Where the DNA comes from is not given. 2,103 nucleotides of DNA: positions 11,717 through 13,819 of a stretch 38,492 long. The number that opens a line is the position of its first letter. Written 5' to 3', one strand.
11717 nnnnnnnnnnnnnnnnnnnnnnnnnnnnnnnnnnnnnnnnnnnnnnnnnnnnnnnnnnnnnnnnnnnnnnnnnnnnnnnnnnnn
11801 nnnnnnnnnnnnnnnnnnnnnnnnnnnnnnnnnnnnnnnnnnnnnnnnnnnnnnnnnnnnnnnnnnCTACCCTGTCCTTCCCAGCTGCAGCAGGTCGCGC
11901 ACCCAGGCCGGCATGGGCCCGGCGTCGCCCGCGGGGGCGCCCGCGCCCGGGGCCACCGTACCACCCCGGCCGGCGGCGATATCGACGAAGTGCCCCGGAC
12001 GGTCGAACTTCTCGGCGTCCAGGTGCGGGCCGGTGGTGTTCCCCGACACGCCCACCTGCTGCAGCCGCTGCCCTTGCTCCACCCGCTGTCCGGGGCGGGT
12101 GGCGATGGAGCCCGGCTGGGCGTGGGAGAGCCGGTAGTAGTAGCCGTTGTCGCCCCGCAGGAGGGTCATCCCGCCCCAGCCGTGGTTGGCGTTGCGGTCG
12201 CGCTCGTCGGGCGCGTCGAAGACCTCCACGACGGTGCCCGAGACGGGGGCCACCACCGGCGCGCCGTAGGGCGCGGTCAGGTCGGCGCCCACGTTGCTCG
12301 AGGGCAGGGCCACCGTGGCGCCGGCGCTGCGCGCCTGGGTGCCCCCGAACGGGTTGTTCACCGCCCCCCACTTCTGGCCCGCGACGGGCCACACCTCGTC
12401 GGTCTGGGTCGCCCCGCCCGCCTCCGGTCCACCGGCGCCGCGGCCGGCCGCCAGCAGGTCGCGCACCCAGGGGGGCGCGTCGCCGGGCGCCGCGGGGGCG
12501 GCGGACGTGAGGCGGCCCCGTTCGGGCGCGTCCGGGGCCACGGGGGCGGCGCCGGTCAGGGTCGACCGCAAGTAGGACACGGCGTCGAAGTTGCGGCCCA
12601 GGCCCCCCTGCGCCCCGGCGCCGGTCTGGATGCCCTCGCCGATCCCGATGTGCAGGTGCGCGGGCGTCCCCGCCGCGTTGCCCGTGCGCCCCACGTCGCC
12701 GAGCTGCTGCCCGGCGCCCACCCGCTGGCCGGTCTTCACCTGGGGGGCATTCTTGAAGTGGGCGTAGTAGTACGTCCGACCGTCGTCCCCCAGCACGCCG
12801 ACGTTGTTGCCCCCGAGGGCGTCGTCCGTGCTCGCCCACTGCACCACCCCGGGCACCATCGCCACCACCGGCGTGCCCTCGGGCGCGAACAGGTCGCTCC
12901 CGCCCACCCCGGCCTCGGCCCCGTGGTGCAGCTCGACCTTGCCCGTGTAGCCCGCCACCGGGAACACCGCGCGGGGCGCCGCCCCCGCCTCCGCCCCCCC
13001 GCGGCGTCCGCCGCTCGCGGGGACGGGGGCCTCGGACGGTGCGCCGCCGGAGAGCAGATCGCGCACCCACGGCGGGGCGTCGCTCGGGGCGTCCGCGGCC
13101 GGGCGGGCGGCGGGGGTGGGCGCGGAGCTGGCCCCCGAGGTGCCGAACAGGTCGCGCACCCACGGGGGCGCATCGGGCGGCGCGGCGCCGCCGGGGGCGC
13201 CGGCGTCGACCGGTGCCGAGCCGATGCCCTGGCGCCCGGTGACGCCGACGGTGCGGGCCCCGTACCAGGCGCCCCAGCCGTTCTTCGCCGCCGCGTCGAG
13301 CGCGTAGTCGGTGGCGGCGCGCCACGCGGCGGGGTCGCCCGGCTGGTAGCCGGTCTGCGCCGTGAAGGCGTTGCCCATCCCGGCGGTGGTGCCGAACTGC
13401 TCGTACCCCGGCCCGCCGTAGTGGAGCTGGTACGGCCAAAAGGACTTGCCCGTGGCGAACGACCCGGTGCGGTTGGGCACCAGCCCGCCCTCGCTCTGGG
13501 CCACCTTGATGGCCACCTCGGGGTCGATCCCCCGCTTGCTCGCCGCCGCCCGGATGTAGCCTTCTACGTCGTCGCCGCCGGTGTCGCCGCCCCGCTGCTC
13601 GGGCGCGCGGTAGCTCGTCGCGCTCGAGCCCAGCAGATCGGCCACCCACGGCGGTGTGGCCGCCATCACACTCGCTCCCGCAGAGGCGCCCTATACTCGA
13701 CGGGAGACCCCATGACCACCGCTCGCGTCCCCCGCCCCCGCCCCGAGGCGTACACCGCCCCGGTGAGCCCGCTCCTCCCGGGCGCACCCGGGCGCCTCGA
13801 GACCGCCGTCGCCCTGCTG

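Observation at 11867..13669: Three cell-wall-hydrolase domains strung together by a five-fold repeated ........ motif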

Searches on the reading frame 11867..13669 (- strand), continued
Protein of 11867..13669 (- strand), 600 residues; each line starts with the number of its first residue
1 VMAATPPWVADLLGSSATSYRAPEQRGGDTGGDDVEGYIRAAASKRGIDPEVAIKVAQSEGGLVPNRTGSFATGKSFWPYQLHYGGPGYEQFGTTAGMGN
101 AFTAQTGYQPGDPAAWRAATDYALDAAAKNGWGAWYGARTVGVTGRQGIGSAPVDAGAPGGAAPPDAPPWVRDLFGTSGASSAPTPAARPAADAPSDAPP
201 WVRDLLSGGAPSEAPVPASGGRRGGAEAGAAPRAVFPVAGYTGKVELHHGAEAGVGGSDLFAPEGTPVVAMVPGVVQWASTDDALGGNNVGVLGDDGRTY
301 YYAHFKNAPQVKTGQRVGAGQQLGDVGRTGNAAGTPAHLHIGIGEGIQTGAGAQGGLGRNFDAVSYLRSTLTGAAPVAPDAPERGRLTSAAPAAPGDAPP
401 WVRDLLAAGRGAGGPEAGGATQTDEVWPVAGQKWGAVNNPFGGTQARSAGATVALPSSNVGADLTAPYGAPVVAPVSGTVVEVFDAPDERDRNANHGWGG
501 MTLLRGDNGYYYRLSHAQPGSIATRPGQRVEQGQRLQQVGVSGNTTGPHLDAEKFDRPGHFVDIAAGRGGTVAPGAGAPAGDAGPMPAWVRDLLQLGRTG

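Call 42: find_encoding_contigs(protein=P0013, flank=10000, max_places=1)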
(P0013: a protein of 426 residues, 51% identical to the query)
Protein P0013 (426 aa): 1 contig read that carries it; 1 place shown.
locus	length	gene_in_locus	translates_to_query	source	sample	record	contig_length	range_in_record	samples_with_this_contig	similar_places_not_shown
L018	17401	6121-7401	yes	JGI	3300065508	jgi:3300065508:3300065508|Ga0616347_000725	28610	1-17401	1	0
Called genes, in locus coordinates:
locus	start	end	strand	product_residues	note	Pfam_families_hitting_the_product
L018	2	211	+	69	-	?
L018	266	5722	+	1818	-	-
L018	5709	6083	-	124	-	-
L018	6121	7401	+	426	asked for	PF01551:Peptidase_M23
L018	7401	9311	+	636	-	-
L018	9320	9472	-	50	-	-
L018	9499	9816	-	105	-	PF04545:Sigma70_r4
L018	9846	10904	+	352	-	-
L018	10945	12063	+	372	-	PF05065:Phage_capsid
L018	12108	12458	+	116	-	-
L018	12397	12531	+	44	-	-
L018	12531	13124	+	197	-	-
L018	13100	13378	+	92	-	-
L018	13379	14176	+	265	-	-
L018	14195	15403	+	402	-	-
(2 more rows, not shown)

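Call 46: fold_search(model_id=the predicted structure, library=pdb)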
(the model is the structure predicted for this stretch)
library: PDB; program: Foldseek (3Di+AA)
matches with E <= 10: 356; with E <= 0.001: 66
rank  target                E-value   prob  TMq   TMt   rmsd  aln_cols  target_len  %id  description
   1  9k2v_A                4.2e-09  1.00  0.17  0.12  10.4       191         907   22  Cyanophage A4 pre-ejectosome (released 2025-04-09)
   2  6ue4_B                7.8e-09  1.00  0.19  0.30  14.6       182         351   23  ShyA Endopeptidase from Vibrio cholerae (Closed form) (released 2020-05-27)
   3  6ue4_A                9.2e-09  1.00  0.19  0.30  13.2       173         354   22  ShyA Endopeptidase from Vibrio cholerae (Closed form) (released 2020-05-27)
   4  6jn1_A                1.9e-08  1.00  0.17  0.37  20.9       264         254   14  Structure of H247A mutant peptidoglycan peptidase complex with penta peptide (released 2020-01-15)
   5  6jmx                  2.2e-08  1.00  0.17  0.37  20.0       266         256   15  Structure of open form of peptidoglycan peptidase (released 2020-01-15)
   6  6jmy                  2.5e-08  1.00  0.17  0.38  21.1       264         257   15  Structure of wild type closed form of peptidoglycan peptidase (released 2020-01-15)
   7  2gu1                  2.6e-08  1.00  0.18  0.32   4.2       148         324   25  Crystal structure of a zinc containing peptidase from vibrio cholerae (released 2006-07-04)
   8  6u2a                  3.9e-08  1.00  0.19  0.31   3.9       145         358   26  ShyA endopeptidase from Vibrio cholera (open form) (released 2020-05-27)
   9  7qrl_A                4.1e-08  1.00  0.18  0.70  12.0       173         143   22  LytM domain of DipM, a coordinator of a complex net of autolysins in Caulobacter crescentus (released 2023-06-21)
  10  6muk                  5.1e-08  1.00  0.18  0.29   5.5       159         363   22  1.93 Angstrom Resolution Crystal Structure of Peptidase M23 from Neisseria gonorrhoeae. (released 2018-10-31)
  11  3nyy                  7.1e-08  1.00  0.20  0.44   4.0       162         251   25  Crystal structure of a putative glycyl-glycine endopeptidase lytM (RUMGNA_02482) from Ruminococcus gnavus ATCC 29149 at  (released 2010-09-15)
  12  3slu_B                7.1e-08  1.00  0.18  0.29  22.9       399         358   13  Crystal structure of NMB0315 (released 2012-02-01)
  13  5j1l_C                1.1e-07  1.00  0.15  0.54   6.5       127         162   24  Crystal structure of Csd1-Csd2 dimer I (released 2016-10-19)
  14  6jmz                  1.4e-07  1.00  0.15  0.35  21.2       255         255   13  Structure of H247A mutant open form peptidoglycan peptidase (released 2020-01-15)
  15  8tzl_E                1.8e-07  1.00  0.20  0.32   8.1       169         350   21  Cryo-EM structure of Vibrio cholerae FtsE/FtsX/EnvC complex, full-length (released 2023-12-20)
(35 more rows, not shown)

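Call 102: fold_search(model_id=the predicted structure, library=viral)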
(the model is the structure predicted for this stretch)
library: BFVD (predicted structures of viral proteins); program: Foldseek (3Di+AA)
matches with E <= 10: 405; with E <= 0.001: 128
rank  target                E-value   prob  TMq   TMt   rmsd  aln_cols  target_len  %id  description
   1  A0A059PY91            5.3e-11  1.00  0.20  0.12  21.6       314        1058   23  Internal protein [Anabaena phage A-4L]
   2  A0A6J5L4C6            1.1e-10  1.00  0.20  0.51  14.0       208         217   22  Peptidase M23 [uncultured Caudovirales phage]
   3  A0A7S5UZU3            2.2e-10  1.00  0.18  0.08  23.6       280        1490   26  (no name in the UniProt tables at hand)
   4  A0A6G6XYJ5            2.3e-10  1.00  0.19  0.40  11.6       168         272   38  Tail tape measure protein [Ochrobactrum phage vB_OspP_OH]
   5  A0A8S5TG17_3          2.5e-10  1.00  0.20  0.10  30.8       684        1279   14  Tail tape measure [Myoviridae sp. ctIty1]
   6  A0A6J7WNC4            6.7e-10  1.00  0.20  0.43  17.4       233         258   24  Peptidase M23 [uncultured Caudovirales phage]
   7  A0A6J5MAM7            7.1e-10  1.00  0.20  0.16  23.5       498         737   17  Peptidase M23 [uncultured Caudovirales phage]
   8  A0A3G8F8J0            7.5e-10  1.00  0.20  0.17  26.2       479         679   16  (no name in the UniProt tables at hand)
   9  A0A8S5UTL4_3          8.8e-10  1.00  0.30  0.17  31.9       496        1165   17  Morphogenesis protein 1 hydrolase [Myoviridae sp. ctYA416]
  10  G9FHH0                1.1e-09  1.00  0.18  0.30  20.5       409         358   20  (no name in the UniProt tables at hand)
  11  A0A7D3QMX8            1.2e-09  1.00  0.20  0.39   9.9       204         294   23  (no name in the UniProt tables at hand)
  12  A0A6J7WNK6            2.0e-09  1.00  0.17  0.10  25.1       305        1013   22  Peptidase M23 [uncultured Caudovirales phage]
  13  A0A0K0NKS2            3.0e-09  1.00  0.21  0.12  15.9       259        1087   24  Putative lysin [Gordonia phage GMA6]
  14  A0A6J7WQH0            3.9e-09  1.00  0.21  0.15  19.7       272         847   22  Peptidase M23 [uncultured Caudovirales phage]
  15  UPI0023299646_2       4.2e-09  1.00  0.17  0.10  26.3       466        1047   17  (no name look-up for this kind of identifier)
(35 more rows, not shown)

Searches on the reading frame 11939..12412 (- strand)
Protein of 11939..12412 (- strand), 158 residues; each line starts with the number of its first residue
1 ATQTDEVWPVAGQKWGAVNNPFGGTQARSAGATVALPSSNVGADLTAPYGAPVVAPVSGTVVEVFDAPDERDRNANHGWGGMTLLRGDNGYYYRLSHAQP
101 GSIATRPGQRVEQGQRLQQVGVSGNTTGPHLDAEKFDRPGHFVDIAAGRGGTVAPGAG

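Call 68: search_solved_structures(query=window:11939-12412:-, max_evalue=0.001, show_alignments=3)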
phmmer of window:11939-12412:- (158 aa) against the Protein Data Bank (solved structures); distinct sequences matched with E-value up to 0.001: 7.
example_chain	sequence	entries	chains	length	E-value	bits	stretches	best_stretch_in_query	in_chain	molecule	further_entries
9k2v_E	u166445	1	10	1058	1.1e-07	35.4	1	39-141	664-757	Internal protein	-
5kvp_A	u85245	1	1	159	1.6e-05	28.3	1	39-137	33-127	Zoocin A endopeptidase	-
6ue4_A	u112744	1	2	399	2.6e-05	27.6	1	40-136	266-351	ShyA endopeptidase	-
6u2a_A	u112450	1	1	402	2.7e-05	27.6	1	40-136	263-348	ShyA endopeptidase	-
2gu1_A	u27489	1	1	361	6e-05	26.5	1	41-136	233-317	Zinc peptidase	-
9gy1_A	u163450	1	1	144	0.00015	25.2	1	42-138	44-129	Peptidase, M23 family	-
2hsi_A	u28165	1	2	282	0.00079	22.8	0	40-131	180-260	Putative peptidase M23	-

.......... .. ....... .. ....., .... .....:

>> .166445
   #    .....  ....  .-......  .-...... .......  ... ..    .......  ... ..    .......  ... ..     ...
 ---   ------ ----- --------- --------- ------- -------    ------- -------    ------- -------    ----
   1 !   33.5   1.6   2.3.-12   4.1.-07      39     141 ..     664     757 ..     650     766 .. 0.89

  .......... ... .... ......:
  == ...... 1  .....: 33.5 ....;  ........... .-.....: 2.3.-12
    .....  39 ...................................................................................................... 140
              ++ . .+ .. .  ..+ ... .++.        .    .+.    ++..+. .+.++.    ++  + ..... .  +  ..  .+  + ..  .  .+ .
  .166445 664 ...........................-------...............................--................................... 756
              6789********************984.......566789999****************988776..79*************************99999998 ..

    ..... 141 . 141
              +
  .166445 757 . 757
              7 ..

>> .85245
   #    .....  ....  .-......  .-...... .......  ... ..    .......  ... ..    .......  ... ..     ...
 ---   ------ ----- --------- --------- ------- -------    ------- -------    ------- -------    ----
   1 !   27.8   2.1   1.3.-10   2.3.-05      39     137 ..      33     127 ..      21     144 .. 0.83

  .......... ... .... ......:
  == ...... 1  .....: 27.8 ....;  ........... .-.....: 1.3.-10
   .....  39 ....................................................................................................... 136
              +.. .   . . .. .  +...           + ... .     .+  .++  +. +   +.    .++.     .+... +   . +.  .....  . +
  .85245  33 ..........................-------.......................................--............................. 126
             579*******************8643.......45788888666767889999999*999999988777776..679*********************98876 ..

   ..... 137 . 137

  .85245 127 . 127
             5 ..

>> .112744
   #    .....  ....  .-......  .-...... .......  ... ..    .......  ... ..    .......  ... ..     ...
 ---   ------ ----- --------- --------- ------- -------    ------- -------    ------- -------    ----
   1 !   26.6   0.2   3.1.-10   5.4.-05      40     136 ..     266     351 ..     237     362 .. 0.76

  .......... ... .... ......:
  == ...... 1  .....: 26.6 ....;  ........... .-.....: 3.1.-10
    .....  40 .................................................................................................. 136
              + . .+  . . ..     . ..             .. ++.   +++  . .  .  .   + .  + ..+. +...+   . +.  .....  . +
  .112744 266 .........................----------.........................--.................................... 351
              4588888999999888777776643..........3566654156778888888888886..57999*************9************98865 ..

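Call 86: find_related_loci(query=A7, collection=metagenome_contigs, flank=10000)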
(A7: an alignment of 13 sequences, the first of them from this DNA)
Query A7 (156 aa) in metagenome_contigs; peptide patterns used: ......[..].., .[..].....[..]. (x = any residue, [..] = any of these).
123 stretches matched a pattern; 10 encode a relative of the query (tblastn E <= 1e-3); 10 distinct loci.
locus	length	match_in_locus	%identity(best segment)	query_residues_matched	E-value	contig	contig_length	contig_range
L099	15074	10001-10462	85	1-154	7e-86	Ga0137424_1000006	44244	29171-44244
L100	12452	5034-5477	89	3-150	2e-84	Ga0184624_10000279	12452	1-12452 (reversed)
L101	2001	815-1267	77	3-154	2e-75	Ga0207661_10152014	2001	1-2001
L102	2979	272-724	77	3-154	9e-74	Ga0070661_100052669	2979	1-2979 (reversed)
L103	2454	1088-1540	77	3-154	3e-74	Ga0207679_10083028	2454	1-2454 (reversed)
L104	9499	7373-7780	59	1-136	7e-51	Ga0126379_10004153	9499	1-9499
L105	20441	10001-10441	50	5-145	2e-37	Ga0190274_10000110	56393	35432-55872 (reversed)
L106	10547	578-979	41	7-144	2e-24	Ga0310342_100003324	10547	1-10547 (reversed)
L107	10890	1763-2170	37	5-144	2e-22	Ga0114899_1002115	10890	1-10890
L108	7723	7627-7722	94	3-34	3e-15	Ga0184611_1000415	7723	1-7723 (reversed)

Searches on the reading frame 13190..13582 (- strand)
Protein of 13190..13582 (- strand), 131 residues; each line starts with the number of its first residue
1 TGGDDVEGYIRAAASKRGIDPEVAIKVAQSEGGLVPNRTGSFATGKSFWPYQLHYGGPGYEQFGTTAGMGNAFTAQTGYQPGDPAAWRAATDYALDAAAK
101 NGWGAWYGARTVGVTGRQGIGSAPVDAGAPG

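Call 26: find_related_loci(query=A2, collection=genome_contigs, flank=10000)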
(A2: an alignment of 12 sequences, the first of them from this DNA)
Query A2 (131 aa) in genome_contigs; peptide patterns used: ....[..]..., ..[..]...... (x = any residue, [..] = any of these).
25 stretches matched a pattern; 1 encode a relative of the query (tblastn E <= 1e-3); 1 distinct loci.
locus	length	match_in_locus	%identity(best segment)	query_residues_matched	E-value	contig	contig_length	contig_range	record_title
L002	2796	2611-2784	83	2-59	1e-30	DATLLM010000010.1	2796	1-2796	MAG TPA_asm: Chloroflexota bacterium isolate SMAG_U13748 k141_1230153, whole genome shotgun sequence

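Call 27: find_related_loci(query=A2, collection=viral_contigs, flank=10000)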
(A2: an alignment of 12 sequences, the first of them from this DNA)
Query A2 (131 aa) in viral_contigs; peptide patterns used: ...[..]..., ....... (x = any residue, [..] = any of these).
46 stretches matched a pattern; 11 encode a relative of the query (tblastn E <= 1e-3); 11 distinct loci.
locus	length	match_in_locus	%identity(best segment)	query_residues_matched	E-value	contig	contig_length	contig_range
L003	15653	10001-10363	89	2-122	5e-71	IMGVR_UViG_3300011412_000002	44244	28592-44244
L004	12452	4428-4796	85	2-124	2e-69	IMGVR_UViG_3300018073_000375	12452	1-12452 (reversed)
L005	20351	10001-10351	87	4-120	3e-66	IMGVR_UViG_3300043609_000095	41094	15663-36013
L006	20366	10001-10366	76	1-120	2e-59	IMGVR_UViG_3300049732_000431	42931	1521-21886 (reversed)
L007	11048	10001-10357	67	2-120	7e-54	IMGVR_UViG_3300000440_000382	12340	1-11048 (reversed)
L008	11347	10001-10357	67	2-120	7e-54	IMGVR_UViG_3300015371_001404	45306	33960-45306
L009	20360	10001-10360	62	3-120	2e-44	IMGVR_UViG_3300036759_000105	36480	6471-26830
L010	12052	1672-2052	57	5-120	1e-43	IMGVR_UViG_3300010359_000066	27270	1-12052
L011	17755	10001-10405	54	5-120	6e-40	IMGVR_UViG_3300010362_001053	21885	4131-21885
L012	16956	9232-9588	58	3-120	1e-38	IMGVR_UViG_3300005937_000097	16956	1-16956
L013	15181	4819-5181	54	3-120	1e-36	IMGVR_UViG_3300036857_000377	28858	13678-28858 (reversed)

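Call 34: search_solved_structures(query=A2, max_evalue=1)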
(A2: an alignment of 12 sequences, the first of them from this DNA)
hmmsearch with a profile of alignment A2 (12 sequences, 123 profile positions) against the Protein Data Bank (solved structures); distinct sequences matched with E-value up to 1: 3.
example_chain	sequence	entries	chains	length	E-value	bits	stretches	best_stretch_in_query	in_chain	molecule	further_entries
6iyi_B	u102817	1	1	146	0.13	15.8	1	36-96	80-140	Beta chain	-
8zvs_A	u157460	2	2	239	0.49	14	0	64-110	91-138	snFPITE-n1 | snFPITE-n2 B chain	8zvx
9ept_A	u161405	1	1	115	0.54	13.8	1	52-107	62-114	Protein PLASTID REDOX INSENSITIVE 2, chloroplastic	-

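Call 77: predict_structure(alignment_id=A2)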
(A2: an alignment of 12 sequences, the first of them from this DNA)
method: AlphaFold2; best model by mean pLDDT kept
length: 131 residues; sequences in the alignment: 12
mean_pLDDT: 62.9   pTM: 0.63
mean pLDDT of the five models: 62.9, 54.7, 54.0, 53.3, 49.9
residues with pLDDT >= 90: 0; 70-90: 56; 50-70: 37; < 50: 38
segments of 3 or more residues with pLDDT < 50: 1-3, 34-60, 124-131
pLDDT, mean of each block of 10 residues (from residue 1): 64 87 79 44 32 41 57 68 68 79 72 82 48 34
secondary structure, 60 per line:
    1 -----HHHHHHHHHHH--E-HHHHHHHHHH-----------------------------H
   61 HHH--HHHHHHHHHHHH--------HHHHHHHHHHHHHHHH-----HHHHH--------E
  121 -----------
elements in order: H6-16 H21-30 H60-63 H66-77 H86-101 H107-111

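Call 80: fold_search(model_id=the predicted structure, library=pdb)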
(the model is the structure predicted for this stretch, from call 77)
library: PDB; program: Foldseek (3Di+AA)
matches with E <= 10: 3; with E <= 0.001: 0
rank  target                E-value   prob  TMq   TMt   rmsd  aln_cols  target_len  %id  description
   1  2ozb_E                8.5e+00  0.01  0.16  0.10  12.4        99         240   20  Structure of a human Prp31-15.5K-U4 snRNA complex (released 2007-03-20)
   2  8q7n_L                9.0e+00  0.01  0.14  0.08  12.9       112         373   17  cryo-EM structure of the human spliceosomal B complex protomer (tri-snRNP core region) (released 2024-01-24)
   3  1vbg                  9.6e+00  0.01  0.15  0.04  14.4       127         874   12  Pyruvate Phosphate Dikinase from Maize (released 2005-03-08)
